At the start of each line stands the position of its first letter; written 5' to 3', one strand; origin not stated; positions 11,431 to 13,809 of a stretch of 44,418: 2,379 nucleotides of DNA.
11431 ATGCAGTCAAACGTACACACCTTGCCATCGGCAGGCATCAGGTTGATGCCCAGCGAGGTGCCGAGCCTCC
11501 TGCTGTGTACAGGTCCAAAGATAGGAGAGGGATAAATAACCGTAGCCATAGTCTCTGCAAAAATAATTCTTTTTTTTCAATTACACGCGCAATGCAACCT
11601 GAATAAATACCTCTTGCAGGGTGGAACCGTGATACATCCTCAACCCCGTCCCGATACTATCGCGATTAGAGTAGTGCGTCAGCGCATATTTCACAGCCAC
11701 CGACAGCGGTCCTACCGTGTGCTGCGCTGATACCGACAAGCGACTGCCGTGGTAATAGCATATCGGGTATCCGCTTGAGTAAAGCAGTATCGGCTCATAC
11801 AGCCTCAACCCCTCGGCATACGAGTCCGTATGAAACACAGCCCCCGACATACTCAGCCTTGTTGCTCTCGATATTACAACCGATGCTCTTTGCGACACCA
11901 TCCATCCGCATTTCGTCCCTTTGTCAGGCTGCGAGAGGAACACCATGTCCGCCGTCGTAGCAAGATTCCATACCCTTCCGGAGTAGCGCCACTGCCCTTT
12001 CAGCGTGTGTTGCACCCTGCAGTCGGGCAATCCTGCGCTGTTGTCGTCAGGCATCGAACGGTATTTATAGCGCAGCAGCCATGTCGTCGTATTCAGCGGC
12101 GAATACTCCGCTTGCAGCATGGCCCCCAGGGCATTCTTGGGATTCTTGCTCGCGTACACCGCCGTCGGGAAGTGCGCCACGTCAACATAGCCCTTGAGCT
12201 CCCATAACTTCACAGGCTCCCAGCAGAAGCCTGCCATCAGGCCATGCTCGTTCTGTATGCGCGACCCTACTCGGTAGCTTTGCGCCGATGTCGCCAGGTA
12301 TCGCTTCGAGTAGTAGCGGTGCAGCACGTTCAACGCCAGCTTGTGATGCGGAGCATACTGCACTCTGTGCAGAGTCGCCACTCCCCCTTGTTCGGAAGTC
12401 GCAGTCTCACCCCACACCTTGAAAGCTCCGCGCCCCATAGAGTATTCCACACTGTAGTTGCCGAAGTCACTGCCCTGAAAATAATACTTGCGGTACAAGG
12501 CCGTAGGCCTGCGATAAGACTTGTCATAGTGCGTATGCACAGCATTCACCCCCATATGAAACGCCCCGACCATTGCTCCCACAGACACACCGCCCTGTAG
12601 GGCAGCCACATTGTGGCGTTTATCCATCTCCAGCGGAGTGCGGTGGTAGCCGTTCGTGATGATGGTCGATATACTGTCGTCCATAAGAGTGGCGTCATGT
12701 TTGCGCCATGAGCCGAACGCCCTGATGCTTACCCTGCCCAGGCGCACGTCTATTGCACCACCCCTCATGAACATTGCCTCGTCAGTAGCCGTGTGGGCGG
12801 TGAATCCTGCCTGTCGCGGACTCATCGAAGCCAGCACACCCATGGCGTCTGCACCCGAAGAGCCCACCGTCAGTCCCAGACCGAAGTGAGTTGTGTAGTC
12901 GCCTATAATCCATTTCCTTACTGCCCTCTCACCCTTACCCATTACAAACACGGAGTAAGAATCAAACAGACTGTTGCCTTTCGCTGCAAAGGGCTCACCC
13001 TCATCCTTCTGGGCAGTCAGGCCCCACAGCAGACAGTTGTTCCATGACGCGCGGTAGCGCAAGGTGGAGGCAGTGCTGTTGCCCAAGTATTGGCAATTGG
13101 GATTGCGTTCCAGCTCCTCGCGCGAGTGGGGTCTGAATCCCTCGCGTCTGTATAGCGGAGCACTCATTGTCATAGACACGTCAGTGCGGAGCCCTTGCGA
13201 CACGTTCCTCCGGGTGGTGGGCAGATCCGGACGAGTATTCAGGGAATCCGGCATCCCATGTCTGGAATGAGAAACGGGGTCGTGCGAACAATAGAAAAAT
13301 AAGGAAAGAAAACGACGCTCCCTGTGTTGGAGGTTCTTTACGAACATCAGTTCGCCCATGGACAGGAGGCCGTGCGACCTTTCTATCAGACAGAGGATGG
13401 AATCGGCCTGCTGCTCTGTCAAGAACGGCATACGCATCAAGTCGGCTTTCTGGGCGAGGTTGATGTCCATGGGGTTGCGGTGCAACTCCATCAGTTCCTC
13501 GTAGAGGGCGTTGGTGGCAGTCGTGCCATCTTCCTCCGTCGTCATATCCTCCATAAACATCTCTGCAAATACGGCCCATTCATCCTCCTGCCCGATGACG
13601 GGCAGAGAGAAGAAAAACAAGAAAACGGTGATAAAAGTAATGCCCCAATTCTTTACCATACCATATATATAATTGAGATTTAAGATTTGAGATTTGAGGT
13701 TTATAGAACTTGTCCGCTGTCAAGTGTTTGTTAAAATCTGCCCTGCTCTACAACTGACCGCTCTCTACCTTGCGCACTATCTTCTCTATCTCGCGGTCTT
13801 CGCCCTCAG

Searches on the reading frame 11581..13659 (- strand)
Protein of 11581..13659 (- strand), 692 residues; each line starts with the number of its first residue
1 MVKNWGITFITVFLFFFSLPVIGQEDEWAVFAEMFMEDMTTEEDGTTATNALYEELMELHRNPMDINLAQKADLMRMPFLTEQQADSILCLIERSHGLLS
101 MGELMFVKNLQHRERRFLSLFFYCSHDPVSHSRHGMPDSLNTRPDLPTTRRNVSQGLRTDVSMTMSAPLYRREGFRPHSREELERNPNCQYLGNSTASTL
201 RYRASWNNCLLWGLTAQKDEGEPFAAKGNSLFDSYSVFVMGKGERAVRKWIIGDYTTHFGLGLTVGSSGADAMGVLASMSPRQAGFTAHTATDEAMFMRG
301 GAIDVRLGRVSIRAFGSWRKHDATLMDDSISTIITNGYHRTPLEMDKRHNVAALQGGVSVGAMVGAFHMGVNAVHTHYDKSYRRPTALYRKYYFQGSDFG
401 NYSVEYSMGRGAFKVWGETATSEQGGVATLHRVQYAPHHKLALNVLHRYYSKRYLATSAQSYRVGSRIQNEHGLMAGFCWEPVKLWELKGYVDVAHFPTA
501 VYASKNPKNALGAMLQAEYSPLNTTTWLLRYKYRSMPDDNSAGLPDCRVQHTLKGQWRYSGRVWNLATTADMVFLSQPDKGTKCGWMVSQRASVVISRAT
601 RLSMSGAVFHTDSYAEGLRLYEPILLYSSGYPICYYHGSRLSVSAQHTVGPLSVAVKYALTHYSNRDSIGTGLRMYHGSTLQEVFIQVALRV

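Call 83: search_protein_families(library=pfam, proteins=[window:11581-13659:-], max_evalue=0.001)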
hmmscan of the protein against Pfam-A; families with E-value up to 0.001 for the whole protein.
window:11581-13659:- (692 aa): 0 families

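Call 85: search_protein_families(library=pfam, proteins=[window:11581-13659:-], max_evalue=0.1)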
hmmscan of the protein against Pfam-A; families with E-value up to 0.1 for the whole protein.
window:11581-13659:- (692 aa): 1 family
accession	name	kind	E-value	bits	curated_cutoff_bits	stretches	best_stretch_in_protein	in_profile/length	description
PF12836.13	HHH_3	-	0.015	15.8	27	1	63-111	5-53/65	Helix-hairpin-helix motif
